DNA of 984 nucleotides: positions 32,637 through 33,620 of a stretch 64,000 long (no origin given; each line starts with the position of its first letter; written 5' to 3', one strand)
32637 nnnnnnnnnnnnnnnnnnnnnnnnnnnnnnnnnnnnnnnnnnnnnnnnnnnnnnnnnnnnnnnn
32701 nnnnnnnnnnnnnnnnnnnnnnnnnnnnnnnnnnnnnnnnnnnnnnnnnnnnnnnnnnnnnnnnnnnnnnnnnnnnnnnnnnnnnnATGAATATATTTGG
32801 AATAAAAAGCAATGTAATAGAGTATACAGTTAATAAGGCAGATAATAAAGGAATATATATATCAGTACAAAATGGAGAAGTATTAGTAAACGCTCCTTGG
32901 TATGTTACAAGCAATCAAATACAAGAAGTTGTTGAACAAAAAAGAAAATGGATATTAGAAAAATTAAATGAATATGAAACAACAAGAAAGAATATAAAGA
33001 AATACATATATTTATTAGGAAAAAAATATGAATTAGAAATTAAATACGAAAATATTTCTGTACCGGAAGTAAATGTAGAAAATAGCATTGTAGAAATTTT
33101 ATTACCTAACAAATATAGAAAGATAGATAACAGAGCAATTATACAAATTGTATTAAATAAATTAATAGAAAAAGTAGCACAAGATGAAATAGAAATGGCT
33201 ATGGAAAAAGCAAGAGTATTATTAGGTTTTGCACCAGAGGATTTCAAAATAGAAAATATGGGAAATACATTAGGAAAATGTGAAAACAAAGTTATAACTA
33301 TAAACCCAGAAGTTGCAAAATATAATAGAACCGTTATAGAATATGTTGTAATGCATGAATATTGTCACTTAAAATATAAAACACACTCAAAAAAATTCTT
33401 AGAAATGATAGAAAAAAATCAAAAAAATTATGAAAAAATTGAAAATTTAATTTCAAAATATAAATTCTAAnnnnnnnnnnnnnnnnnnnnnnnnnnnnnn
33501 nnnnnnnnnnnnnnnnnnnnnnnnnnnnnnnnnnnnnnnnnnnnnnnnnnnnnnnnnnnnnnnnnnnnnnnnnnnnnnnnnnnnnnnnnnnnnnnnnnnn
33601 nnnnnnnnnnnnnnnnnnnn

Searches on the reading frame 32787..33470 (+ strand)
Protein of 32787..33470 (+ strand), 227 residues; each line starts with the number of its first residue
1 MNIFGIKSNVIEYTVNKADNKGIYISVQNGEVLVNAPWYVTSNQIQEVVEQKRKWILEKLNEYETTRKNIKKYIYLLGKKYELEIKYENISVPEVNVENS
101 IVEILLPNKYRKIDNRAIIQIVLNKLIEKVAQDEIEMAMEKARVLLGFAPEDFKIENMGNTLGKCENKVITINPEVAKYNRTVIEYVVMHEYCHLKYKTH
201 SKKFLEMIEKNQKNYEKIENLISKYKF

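Call 11: find_encoding_contigs(protein=window:32787-33470:+, flank=3000, max_places=10)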
Protein window:32787-33470:+ (227 aa): 23 contigs read that carry it; 10 places shown.
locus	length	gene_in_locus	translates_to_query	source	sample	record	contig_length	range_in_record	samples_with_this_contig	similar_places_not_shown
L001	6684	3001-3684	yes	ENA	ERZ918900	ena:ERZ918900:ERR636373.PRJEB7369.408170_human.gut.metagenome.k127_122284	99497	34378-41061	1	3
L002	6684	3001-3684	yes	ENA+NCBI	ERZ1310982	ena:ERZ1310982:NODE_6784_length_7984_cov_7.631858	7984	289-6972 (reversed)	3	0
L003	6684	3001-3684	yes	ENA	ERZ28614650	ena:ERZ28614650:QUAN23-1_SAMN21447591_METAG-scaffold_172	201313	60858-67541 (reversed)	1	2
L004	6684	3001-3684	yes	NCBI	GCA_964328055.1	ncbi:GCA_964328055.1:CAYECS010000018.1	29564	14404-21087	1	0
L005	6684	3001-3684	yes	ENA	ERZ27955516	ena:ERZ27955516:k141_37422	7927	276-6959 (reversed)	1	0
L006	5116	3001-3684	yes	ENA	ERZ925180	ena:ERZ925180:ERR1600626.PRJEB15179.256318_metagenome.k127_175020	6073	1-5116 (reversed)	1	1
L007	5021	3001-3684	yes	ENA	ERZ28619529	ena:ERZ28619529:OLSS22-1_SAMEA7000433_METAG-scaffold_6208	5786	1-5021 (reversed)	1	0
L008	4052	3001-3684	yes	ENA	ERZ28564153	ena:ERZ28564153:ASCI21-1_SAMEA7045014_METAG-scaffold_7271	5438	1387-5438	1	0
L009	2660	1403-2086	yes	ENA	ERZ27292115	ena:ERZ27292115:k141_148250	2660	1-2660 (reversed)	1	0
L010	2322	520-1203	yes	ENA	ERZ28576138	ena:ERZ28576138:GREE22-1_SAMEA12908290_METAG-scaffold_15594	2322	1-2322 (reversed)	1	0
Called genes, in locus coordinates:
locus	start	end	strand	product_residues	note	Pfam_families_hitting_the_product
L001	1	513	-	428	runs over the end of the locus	PF02403:Seryl_tRNA_N, PF00587:tRNA-synt_2b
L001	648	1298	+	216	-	PF01726:LexA_DNA_bind, PF00717:Peptidase_S24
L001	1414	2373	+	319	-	-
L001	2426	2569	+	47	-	-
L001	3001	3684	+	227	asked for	PF01863:YgjP-like, PF10263:SprT-like (weak)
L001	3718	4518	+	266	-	PF03631:Virul_fac_BrkB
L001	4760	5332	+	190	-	-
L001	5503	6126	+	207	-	PF02525:Flavodoxin_2, PF03358:FMN_red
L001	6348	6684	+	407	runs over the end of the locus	-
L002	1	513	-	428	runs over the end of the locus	PF02403:Seryl_tRNA_N, PF00587:tRNA-synt_2b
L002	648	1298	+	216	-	PF01726:LexA_DNA_bind, PF00717:Peptidase_S24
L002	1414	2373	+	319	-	-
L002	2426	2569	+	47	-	-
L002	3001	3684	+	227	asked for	PF01863:YgjP-like, PF10263:SprT-like (weak)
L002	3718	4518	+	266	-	PF03631:Virul_fac_BrkB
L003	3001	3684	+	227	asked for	PF01863:YgjP-like, PF10263:SprT-like (weak)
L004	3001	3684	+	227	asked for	PF01863:YgjP-like, PF10263:SprT-like (weak)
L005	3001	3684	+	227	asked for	PF01863:YgjP-like, PF10263:SprT-like (weak)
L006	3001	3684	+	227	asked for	PF01863:YgjP-like, PF10263:SprT-like (weak)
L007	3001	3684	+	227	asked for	PF01863:YgjP-like, PF10263:SprT-like (weak)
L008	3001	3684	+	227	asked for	PF01863:YgjP-like, PF10263:SprT-like (weak)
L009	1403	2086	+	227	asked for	PF01863:YgjP-like, PF10263:SprT-like (weak)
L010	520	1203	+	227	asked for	PF01863:YgjP-like, PF10263:SprT-like (weak)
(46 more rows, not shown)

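Call 13: find_related_loci(query=window:32787-33470:+, collection=genome_contigs, flank=10000)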
Query window:32787-33470:+ (227 aa) in genome_contigs; peptide patterns used: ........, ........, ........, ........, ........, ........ (x = any residue, [..] = any of these).
151 stretches matched a pattern; 6 encode a relative of the query (tblastn E <= 1e-3); 6 distinct loci.
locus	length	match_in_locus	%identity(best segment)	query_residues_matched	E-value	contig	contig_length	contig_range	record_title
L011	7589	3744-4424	96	1-227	2e-142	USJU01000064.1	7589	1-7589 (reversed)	uncultured Clostridium sp. isolate UMGS1788 genome assembly, contig: NODE_2961_length_7589_cov_4.491771, whole genome sh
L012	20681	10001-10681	94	1-227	4e-138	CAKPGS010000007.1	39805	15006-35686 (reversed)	MAG: uncultured Clostridia bacterium isolate REFINED_METABAT215_TOP10_CONTIGS_1500_ASSEMBLY_K77_MERGED__Hadza_MoBio_hadz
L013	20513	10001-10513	25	8-221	1e-12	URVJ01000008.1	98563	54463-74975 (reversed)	uncultured Clostridiales bacterium isolate UMGS1387 genome assembly, contig: NODE_179_length_98563_cov_8.626853, whole g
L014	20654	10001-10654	23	9-222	2e-12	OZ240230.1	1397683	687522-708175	MAG: Bdellovibrionales bacterium isolate 6d663a9e-0918-430b-aa06-578e47c45a83 genome assembly, chromosome: 1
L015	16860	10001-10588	24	17-225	4e-11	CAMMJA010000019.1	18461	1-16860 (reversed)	MAG: uncultured Tenericutes bacterium isolate ERR4836966_bin.3_MetaWRAP_v1.1_MAG genome assembly, contig: NODE_3499_leng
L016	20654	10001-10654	22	9-222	3e-10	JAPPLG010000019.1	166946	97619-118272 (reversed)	MAG: Bdellovibrionales bacterium isolate RHO3_bin_17 NODE_186_length_166946_cov_35.269859, whole genome shotgun sequence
